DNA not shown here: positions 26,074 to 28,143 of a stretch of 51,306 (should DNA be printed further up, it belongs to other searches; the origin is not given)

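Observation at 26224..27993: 589-aa protein is a tandem duplication of an atypical kinase-like fold: an intact half followed by a degenerate pseudokinase half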

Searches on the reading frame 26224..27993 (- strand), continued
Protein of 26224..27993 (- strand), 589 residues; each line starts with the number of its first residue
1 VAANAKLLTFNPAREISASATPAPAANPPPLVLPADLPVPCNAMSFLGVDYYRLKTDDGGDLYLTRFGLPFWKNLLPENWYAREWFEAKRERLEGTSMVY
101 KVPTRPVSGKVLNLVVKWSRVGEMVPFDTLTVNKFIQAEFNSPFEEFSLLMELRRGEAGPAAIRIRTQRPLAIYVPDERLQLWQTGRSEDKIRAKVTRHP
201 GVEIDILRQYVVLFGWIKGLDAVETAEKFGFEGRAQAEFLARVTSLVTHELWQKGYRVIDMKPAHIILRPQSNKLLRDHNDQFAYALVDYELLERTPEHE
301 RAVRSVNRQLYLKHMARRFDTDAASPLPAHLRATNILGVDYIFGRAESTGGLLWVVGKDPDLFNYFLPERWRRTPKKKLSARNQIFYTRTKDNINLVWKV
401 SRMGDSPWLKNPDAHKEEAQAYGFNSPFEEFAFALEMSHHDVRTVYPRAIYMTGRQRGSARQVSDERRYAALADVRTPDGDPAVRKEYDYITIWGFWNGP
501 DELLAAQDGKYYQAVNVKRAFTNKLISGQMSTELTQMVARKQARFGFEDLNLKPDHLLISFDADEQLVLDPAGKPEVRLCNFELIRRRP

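Call 47: find_homologous_proteins(query=P0218)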
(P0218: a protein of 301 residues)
Query P0218 (301 aa): 79 proteins with E <= 0.001 among 1228 candidates.
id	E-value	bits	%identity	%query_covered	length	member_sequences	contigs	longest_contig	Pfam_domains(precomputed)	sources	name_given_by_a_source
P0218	1.4e-205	700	100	100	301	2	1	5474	-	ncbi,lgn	-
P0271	6.7e-88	313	52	96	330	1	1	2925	-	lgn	-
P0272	1.2e-79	286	49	95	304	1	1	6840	-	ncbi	-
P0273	1.2e-78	283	47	96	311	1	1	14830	-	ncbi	-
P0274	3.9e-78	281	49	96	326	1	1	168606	-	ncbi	-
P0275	2.0e-77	279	46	96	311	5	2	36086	-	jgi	jgi:hypothetical protein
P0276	3.2e-77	278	47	95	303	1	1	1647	-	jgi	jgi:hypothetical protein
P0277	2.2e-76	275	46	96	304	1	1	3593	-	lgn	-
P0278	5.2e-76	274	50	92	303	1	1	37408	-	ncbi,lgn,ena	-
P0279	3.4e-75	271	47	93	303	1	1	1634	-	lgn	-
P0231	1.9e-74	269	47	96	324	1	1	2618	-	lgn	-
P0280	5.0e-74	268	48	96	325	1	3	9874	-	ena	-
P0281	3.2e-73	265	46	95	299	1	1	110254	-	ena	-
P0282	3.8e-73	265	45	95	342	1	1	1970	-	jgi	jgi:hypothetical protein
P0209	7.6e-73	264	48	92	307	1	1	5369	-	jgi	-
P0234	5.4e-67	244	43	99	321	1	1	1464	-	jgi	jgi:hypothetical protein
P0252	6.7e-67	244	49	91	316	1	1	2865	-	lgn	-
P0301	9.4e-67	244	47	89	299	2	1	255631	-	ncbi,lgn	ncbi:MAG: hypothetical protein RLN76_09405 [Phycisphaeraceae bacterium]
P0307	2.3e-64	236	46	88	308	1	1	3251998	-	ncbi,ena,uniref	ncbi:hypothetical protein [Mucisphaera sp.]|uniref:hypothetical protein n=1 Tax=Mucisphaera sp. TaxI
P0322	1.3e-56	210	44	90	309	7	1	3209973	-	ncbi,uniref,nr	ncbi:hypothetical protein [Methyloceanibacter sp. wino2]|uniref:hypothetical protein n=1 Tax=Methylo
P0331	1.5e-51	194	38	91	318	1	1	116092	-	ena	-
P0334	4.3e-50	189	38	91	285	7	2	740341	-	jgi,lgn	jgi:hypothetical protein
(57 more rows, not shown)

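Call 48: find_encoding_contigs(protein=P0307, flank=7000, max_places=1)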
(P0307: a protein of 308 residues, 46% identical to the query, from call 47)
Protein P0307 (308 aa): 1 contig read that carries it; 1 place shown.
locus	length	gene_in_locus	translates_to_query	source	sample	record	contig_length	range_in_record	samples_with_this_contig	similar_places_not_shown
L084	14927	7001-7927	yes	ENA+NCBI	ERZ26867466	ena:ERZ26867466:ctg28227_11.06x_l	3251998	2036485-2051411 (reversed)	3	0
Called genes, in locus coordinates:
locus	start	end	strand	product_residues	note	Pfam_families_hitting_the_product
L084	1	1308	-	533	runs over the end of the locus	PF00070:Pyr_redox (weak), PF00890:FAD_binding_2 (weak), PF01266:DAO (weak), PF03486:HI0933_like (faint), PF07992:Pyr_redox_2 (weak), PF12831:FAD_oxidored, PF13450:NAD_binding_8, PF01593:Amino_oxidase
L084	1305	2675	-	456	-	PF00171:Aldedh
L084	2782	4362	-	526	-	PF00070:Pyr_redox (faint), PF01266:DAO (weak), PF01494:FAD_binding_3 (weak), PF03486:HI0933_like (faint), PF07992:Pyr_redox_2 (faint), PF13450:NAD_binding_8, PF01593:Amino_oxidase, PF01266:DAO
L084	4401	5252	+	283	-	PF13428:TPR_14 (faint)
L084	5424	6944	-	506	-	PF04244:DPRP, PF03441:FAD_binding_7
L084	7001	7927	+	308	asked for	-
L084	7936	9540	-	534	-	PF01467:CTP_transf_like, PF00294:PfkB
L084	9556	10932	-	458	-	PF03446:NAD_binding_2 (faint), PF03721:UDPG_MGDP_dh_N, PF00984:UDPG_MGDP_dh, PF03720:UDPG_MGDP_dh_C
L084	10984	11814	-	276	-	-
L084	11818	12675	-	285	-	PF08003:Methyltransf_9 (weak), PF13489:Methyltransf_23, PF02353:CMAS, PF13847:Methyltransf_31, PF08241:Methyltransf_11, PF08242:Methyltransf_12, PF09445:Methyltransf_15, PF13649:Methyltransf_25, +1 more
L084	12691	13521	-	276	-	PF00535:Glycos_transf_2, PF10111:Glyco_tranf_2_2 (weak)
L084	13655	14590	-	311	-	PF05050:Methyltransf_21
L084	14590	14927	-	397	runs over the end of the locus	PF00535:Glycos_transf_2, PF13641:Glyco_tranf_2_3 (weak), PF13632:Glyco_trans_2_3 (faint)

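Call 49: find_encoding_contigs(protein=P0322, flank=7000, max_places=1)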
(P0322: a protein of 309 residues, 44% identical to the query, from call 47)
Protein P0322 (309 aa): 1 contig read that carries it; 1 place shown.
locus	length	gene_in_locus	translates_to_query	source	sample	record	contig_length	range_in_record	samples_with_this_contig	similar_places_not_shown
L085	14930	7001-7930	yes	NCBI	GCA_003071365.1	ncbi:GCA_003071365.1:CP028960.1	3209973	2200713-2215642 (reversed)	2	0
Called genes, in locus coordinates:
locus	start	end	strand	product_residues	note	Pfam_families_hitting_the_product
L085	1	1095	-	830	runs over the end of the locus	PF04174:CP_ATPgrasp_1, PF14403:CP_ATPgrasp_2, PF04168:Alpha-E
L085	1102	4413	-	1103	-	PF08379:Bact_transglu_N, PF01841:Transglut_core, PF09899:DUF2126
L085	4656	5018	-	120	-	PF07237:DUF1428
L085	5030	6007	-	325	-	PF08327:AHSA1, PF06983:3-dmu-9_3-mt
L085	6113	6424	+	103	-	PF12840:HTH_20, PF01022:HTH_5, PF12802:MarR_2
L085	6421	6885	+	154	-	PF08327:AHSA1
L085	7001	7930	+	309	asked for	-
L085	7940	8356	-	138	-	PF19991:HMA_2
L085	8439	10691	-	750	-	PF19991:HMA_2 (weak), PF00122:E1-E2_ATPase, PF00702:Hydrolase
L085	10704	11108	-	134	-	-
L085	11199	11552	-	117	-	PF26373:MamC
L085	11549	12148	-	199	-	-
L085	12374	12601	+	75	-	PF04023:FeoA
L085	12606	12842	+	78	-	PF04023:FeoA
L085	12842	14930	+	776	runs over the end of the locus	PF01926:MMR_HSR1, PF02421:FeoB_N, PF17910:FeoB_Cyto, PF07670:Gate, PF07664:FeoB_C, PF07670:Gate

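Call 50: find_encoding_contigs(protein=P0334, flank=7000, max_places=1)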
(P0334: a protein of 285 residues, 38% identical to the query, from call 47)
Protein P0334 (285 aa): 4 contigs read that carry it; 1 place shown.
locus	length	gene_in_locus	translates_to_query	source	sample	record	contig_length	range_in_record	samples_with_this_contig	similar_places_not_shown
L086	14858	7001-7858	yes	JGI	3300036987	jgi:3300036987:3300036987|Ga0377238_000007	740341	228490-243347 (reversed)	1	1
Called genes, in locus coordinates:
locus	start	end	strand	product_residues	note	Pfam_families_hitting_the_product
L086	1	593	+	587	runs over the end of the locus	PF13510:Fer2_4, PF10588:NADH-G_4Fe-4S_3, PF14697:Fer4_21 (weak), PF22117:Fer4_Nqo3 (weak), PF12838:Fer4_7, PF13187:Fer4_9 (weak), PF02906:Fe_hyd_lg_C, PF02256:Fe_hyd_SSU, +2 more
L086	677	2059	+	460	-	PF00206:Lyase_1, PF10415:FumaraseC_C (weak)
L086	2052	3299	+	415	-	PF00350:Dynamin_N (faint), PF01926:MMR_HSR1, PF02421:FeoB_N (faint), PF18128:HydF_dimer, PF18133:HydF_tetramer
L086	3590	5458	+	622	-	PF16260:DUF4914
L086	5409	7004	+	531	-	PF13242:Hydrolase_like, PF01300:Sua5_yciO_yrdC, PF03481:Sua5_C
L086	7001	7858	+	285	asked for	-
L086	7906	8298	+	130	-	PF10057:MpsC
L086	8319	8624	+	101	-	PF13453:Zn_ribbon_TFIIB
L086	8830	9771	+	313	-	PF01259:SAICAR_synt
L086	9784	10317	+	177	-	PF00731:AIRC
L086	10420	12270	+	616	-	PF01855:POR_N, PF02775:TPP_enzyme_C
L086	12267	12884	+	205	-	PF01558:POR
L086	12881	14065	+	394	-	PF00988:CPSase_sm_chain, PF00117:GATase, PF07722:Peptidase_C26 (weak)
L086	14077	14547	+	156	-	PF00691:OmpA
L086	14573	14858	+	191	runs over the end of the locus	PF01558:POR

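Call 51: find_encoding_contigs(protein=P0301, flank=6000, max_places=1)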
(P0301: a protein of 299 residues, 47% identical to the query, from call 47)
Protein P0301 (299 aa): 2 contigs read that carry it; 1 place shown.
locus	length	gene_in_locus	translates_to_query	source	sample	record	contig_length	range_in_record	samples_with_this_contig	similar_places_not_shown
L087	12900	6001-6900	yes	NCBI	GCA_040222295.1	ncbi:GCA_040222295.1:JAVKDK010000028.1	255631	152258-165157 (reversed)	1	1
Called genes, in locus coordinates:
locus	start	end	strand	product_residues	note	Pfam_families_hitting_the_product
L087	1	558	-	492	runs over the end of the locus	PF00171:Aldedh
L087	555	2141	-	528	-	PF00890:FAD_binding_2 (weak), PF01266:DAO (weak), PF01494:FAD_binding_3 (weak), PF07992:Pyr_redox_2 (weak), PF12831:FAD_oxidored (weak), PF13450:NAD_binding_8, PF01593:Amino_oxidase, PF01266:DAO (weak), +3 more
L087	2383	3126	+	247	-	-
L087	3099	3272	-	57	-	PF10013:DUF2256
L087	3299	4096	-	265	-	-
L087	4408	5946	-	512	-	PF04244:DPRP, PF03441:FAD_binding_7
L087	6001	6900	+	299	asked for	-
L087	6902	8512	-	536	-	PF01467:CTP_transf_like, PF00294:PfkB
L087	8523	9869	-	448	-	PF01210:NAD_Gly3P_dh_N (faint), PF02737:3HCDH_N (faint), PF02826:2-Hacid_dh_C (faint), PF03446:NAD_binding_2 (weak), PF03721:UDPG_MGDP_dh_N, PF03807:F420_oxidored (faint), PF00984:UDPG_MGDP_dh, PF03720:UDPG_MGDP_dh_C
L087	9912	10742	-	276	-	-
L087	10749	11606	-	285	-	PF13489:Methyltransf_23, PF01209:Ubie_methyltran (weak), PF02353:CMAS (weak), PF08241:Methyltransf_11, PF08242:Methyltransf_12, PF09445:Methyltransf_15, PF13649:Methyltransf_25, PF13847:Methyltransf_31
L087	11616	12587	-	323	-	PF00535:Glycos_transf_2, PF13641:Glyco_tranf_2_3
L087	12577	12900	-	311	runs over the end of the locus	PF05050:Methyltransf_21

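Call 52: find_encoding_contigs(protein=P0274, flank=6000, max_places=1)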
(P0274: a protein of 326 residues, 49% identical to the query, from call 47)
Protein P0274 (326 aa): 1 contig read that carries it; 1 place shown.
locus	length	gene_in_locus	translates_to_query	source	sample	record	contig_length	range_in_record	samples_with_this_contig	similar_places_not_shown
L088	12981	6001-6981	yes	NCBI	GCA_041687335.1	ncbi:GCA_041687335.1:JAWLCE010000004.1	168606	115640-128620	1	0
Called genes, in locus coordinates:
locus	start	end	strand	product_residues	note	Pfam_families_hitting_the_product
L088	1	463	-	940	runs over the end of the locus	PF01411:tRNA-synt_2c, PF07973:tRNA_SAD, PF02272:DHHA1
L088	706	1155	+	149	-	PF00571:CBS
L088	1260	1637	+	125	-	-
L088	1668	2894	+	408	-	PF13579:Glyco_trans_4_4 (weak), PF13439:Glyco_transf_4, PF20706:GT4-conflict, PF00534:Glycos_transf_1, PF13692:Glyco_trans_1_4, PF13524:Glyco_trans_1_2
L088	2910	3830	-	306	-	PF00126:HTH_1, PF03466:LysR_substrate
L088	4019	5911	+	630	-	PF16260:DUF4914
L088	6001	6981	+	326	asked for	-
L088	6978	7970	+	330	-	PF01300:Sua5_yciO_yrdC, PF03481:Sua5_C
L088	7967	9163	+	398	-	PF06813:Nodulin-like (weak), PF07690:MFS_1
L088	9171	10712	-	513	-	PF13231:PMT_2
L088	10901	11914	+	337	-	PF00483:NTP_transferase, PF01128:IspD (weak), PF12804:NTP_transf_3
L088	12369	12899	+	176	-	PF01257:2Fe-2S_thioredx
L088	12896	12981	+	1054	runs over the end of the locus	PF01512:Complex1_51K, PF10589:NADH_4Fe-4S, PF14691:Fer4_20, PF07992:Pyr_redox_2 (weak), PF01266:DAO (weak), PF07992:Pyr_redox_2, PF13450:NAD_binding_8, PF13738:Pyr_redox_3 (weak), +2 more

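Call 53: find_encoding_contigs(protein=P0281, flank=6000, max_places=1)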
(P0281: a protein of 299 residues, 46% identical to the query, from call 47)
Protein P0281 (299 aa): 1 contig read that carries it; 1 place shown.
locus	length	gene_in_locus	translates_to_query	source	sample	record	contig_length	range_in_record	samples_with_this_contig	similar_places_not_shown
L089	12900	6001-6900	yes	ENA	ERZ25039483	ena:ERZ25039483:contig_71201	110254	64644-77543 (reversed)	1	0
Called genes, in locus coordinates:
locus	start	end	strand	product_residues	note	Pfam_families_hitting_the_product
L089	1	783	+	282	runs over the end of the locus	PF02498:Bro-N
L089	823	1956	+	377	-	PF09344:Cas_CT1975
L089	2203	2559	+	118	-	PF09704:Cas_Cas5d (weak)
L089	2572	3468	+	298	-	PF01867:Cas_Cas1 (faint)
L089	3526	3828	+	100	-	PF09707:Cas_Cas2CT1978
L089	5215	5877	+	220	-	-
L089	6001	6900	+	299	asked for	-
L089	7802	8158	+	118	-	PF00821:PEPCK_GTP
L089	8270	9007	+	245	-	-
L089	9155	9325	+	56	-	-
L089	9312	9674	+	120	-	-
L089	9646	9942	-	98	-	-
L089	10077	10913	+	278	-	PF13784:Fic_N, PF02661:Fic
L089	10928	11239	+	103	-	-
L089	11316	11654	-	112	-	-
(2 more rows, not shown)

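Call 54: find_encoding_contigs(protein=P0331, flank=6000, max_places=1)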
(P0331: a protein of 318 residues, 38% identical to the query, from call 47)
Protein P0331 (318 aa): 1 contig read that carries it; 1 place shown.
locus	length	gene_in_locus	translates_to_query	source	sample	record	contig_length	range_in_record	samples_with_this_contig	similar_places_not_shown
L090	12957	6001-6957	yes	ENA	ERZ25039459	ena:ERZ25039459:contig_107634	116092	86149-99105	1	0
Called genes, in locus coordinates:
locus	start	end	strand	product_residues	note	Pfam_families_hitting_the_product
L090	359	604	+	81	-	PF13280:WYL (faint)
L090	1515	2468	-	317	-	-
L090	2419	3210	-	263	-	-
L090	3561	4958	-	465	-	-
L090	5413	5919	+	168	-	PF00578:AhpC-TSA, PF08534:Redoxin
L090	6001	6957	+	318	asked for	-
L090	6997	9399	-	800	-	PF03160:Calx-beta (faint), PF00404:Dockerin_1 (faint)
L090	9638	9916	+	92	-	-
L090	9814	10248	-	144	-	PF04151:PPC (weak)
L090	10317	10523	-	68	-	-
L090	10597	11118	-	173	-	-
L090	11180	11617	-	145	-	-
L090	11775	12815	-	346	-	PF13519:VWA_2 (faint), PF27098:Rv0959_3rd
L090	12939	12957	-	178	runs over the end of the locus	-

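Call 55: search_protein_families(library=pfam, proteins=[L088:4019-5911:+, L088:6978-7970:+, L086:3590-5458:+, L086:5409-7004:+], max_evalue=0.01)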
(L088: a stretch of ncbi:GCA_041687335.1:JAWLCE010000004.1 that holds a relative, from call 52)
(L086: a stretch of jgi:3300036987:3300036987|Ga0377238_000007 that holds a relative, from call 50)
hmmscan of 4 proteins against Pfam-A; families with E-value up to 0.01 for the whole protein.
L088:4019-5911:+ (630 aa): 1 family
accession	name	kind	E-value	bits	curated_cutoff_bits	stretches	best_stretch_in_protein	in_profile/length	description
PF16260.11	DUF4914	-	1.1e-300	998.6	25.7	1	13-624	1-610/612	Domain of unknown function (DUF4914)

L088:6978-7970:+ (330 aa): 2 families
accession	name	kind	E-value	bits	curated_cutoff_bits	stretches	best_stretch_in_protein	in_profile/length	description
PF01300.24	Sua5_yciO_yrdC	-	4.2e-61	206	25.1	1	18-192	3-178/178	Telomere recombination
PF03481.19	Sua5_C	-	4.7e-24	85.9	22.9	1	194-318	1-135/136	Threonylcarbamoyl-AMP synthase, C-terminal domain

L086:3590-5458:+ (622 aa): 1 family
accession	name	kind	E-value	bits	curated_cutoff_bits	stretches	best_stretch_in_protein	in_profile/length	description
PF16260.11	DUF4914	-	1.2e-290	965.5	25.7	1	7-616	1-611/612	Domain of unknown function (DUF4914)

L086:5409-7004:+ (531 aa): 6 families
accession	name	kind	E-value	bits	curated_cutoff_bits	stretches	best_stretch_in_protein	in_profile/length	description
PF01300.24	Sua5_yciO_yrdC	-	5e-59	199.2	25.1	1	209-384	2-178/178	Telomere recombination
PF03481.19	Sua5_C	-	8.7e-20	72.1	22.9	1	386-511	1-135/136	Threonylcarbamoyl-AMP synthase, C-terminal domain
PF13242.12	Hydrolase_like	-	2.2e-08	34.3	22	1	116-184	3-74/75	HAD-hyrolase-like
PF13419.12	HAD_2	-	1.9e-05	25.3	23.8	1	111-155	129-173/178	Haloacid dehalogenase-like hydrolase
PF00702.32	Hydrolase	-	0.00057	20.8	26.4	0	40-147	94-184/191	haloacid dehalogenase-like hydrolase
PF10094.14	DUF2332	-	0.0066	16.4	25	0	236-345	7-96/334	Uncharacterized protein conserved in bacteria (DUF2332)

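Call 58: find_related_loci(query=A3, collection=metagenome_contigs, flank=6000)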
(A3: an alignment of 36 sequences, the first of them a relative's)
Query A3 (301 aa) in metagenome_contigs; peptide patterns used: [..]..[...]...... (x = any residue, [..] = any of these).
466 stretches matched a pattern; 135 encode a relative of the query (tblastn E <= 1e-3); the best 80 are kept; 80 distinct loci.
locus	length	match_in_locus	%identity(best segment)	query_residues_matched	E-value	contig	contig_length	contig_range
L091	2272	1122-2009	46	3-297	4e-83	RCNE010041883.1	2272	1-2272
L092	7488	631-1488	48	12-296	6e-80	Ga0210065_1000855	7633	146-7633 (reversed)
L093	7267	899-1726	50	12-286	4e-79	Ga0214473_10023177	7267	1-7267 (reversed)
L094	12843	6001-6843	47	12-292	7e-77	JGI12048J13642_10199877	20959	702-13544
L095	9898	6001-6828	48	12-286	1e-76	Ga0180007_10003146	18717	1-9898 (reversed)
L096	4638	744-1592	47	12-291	9e-76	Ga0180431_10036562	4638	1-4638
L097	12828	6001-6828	48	12-285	4e-75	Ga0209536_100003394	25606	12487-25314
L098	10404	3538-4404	47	12-299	2e-74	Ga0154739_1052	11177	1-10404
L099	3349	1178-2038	49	2-285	9e-75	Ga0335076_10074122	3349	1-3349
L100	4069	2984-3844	49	2-285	3e-74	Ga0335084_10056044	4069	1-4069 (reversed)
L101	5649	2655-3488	49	12-288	4e-74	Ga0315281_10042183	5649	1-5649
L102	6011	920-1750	48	12-288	2e-74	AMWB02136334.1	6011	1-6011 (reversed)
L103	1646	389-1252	47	10-296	9e-77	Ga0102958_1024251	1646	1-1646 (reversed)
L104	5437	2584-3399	46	23-291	5e-73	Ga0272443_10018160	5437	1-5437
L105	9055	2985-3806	48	12-285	2e-72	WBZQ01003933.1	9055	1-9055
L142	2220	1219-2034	43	12-284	1e-61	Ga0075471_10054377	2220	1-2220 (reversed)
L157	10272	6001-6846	42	4-284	1e-58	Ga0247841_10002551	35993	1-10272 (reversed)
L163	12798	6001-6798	41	12-283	4e-56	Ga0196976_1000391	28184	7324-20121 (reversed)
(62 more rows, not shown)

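Call 68: search_protein_families(library=pfam, proteins=[L102:3059-4513:+, L157:5465-5980:+, L142:153-614:-, L009:5443-6114:+, L051:6299-7039:+], max_evalue=0.01)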
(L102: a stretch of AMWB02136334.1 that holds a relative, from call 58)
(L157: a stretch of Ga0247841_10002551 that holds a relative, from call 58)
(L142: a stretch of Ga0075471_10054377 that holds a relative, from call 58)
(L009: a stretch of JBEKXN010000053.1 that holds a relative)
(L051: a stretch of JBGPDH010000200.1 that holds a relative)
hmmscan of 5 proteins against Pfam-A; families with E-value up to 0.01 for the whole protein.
L102:3059-4513:+ (484 aa): 2 families
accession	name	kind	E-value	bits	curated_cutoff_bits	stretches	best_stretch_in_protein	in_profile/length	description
PF03949.21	Malic_M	-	3.6e-24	85.9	23.5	1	196-424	2-256/258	Malic enzyme, NAD binding domain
PF00390.24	malic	-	6.4e-17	62.4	23.1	1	62-183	21-182/182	Malic enzyme, N-terminal domain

L157:5465-5980:+ (171 aa): 0 families

L142:153-614:- (153 aa): 1 family
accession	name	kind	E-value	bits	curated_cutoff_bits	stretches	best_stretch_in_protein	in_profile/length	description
PF19129.5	DUF5812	-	0.0013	19.4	25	1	33-89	49-104/140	Family of unknown function (DUF5812)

L009:5443-6114:+ (223 aa): 0 families

L051:6299-7039:+ (246 aa): 3 families
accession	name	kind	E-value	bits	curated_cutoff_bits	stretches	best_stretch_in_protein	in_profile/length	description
PF02348.25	CTP_transf_3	-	1.2e-60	205.5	22.6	1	4-217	1-215/217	Cytidylyltransferase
PF12804.13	NTP_transf_3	-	3.3e-13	50.6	27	1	14-169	10-152/160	MobA-like NTP transferase domain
PF01983.22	CofC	-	0.0095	15.6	22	0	21-109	21-109/217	Guanylyl transferase CofC like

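Call 69: search_solved_structures(query=L088:4019-5911:+, max_evalue=1)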
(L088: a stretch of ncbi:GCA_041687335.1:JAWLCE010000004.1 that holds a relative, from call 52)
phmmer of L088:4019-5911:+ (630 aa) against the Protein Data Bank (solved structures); distinct sequences matched with E-value up to 1: 2.
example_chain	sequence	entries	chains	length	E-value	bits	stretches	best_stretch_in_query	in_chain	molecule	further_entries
1pew_A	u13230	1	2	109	0.085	14.3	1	60-131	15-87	Jto2, a LAMBDA-6 TYPE IMMUNOGLOBULIN LIGHT CHAIN, VARIABLE DOMAIN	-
2mkw_A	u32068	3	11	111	0.73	11.3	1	60-131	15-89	V1-22 protein | Amyloid lambda 6 light chain variable region PIP | 6aJL2 protein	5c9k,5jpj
